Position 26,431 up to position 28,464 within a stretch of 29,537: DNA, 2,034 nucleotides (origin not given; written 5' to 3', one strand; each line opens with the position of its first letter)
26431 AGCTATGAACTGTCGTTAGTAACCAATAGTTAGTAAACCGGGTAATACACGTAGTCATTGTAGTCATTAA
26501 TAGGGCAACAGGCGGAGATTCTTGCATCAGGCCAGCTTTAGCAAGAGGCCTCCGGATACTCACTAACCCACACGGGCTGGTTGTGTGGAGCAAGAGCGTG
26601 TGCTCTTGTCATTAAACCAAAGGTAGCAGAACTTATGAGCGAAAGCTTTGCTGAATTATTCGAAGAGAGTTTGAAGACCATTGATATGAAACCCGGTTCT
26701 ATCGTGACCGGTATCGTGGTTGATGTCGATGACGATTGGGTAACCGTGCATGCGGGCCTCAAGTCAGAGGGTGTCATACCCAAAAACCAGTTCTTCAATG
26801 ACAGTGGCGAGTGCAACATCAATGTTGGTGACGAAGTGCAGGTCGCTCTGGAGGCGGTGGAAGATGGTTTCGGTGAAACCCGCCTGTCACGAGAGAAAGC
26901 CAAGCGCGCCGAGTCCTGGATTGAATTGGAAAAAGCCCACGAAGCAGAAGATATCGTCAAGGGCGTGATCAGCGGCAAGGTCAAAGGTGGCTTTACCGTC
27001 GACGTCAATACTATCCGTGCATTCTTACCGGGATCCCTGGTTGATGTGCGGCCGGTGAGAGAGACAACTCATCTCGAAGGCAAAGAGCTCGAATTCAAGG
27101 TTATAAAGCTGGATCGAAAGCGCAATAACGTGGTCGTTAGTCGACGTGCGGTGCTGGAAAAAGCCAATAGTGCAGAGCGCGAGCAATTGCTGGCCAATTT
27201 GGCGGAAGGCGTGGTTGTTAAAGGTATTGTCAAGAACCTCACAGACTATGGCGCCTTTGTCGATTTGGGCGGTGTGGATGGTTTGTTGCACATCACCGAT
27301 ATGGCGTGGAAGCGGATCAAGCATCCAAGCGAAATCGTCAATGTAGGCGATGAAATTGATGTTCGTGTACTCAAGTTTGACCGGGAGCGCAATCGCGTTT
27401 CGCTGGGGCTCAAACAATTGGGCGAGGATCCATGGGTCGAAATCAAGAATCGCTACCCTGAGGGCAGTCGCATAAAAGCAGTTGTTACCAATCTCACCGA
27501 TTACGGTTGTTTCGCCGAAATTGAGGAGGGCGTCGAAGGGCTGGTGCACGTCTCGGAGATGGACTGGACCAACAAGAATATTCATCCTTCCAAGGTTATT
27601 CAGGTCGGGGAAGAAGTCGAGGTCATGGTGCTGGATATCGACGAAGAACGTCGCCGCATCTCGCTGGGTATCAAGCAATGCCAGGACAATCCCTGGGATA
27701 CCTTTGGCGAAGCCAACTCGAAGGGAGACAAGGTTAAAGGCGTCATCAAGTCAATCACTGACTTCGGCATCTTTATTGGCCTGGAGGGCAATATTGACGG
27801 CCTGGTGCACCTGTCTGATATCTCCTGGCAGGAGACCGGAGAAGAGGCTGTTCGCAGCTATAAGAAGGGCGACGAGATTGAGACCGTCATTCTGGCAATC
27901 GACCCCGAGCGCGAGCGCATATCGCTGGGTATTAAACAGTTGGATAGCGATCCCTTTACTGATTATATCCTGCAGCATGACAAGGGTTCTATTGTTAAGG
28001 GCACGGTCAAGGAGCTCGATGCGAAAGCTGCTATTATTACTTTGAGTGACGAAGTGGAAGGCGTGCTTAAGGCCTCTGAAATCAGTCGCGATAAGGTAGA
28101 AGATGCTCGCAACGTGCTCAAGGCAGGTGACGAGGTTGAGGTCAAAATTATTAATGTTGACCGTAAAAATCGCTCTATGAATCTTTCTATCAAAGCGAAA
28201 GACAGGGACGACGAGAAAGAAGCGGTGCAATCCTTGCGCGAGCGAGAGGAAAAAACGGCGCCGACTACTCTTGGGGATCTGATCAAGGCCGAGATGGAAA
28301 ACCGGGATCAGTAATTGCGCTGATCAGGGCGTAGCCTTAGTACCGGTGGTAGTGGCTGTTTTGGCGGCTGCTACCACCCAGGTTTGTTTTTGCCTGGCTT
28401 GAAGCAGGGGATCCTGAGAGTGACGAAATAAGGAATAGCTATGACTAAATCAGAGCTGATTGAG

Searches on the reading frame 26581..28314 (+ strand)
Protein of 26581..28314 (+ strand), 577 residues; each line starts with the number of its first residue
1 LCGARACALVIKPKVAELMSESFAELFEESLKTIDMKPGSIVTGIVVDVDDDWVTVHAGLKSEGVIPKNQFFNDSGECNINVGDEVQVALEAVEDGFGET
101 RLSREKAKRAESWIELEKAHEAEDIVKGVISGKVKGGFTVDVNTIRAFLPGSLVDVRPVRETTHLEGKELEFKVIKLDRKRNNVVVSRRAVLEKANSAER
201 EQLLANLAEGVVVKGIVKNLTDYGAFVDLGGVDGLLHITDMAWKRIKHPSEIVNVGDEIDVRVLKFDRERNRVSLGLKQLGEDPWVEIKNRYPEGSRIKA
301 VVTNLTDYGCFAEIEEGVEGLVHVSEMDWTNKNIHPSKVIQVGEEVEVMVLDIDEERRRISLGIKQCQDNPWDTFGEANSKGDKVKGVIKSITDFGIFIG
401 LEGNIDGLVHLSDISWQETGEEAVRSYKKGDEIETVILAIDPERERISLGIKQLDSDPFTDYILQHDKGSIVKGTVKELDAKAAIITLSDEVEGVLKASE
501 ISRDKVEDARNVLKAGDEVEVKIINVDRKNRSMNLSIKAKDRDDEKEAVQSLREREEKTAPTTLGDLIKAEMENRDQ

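Call 52: search_protein_families(library=pfam, proteins=[window:26581-28314:+], max_evalue=0.0001)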
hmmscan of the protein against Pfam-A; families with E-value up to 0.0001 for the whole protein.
window:26581-28314:+ (577 aa): 4 families
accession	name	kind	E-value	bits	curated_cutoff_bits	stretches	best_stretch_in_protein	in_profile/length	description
PF00575.29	S1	-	4.7e-98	322.1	22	6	208-278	3-74/74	S1 RNA binding domain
PF23459.1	S1_RRP5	-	3.8e-25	88.7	27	1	207-276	1-71/72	RRP5 S1 domain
PF21710.3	Spt6_S1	-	2.4e-16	60.2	27.5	1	468-541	16-90/91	Spt6, S1/OB domain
PF17092.11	PCB_OB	-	2.1e-10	41.8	27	0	292-350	29-97/111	Penicillin-binding protein OB-like domain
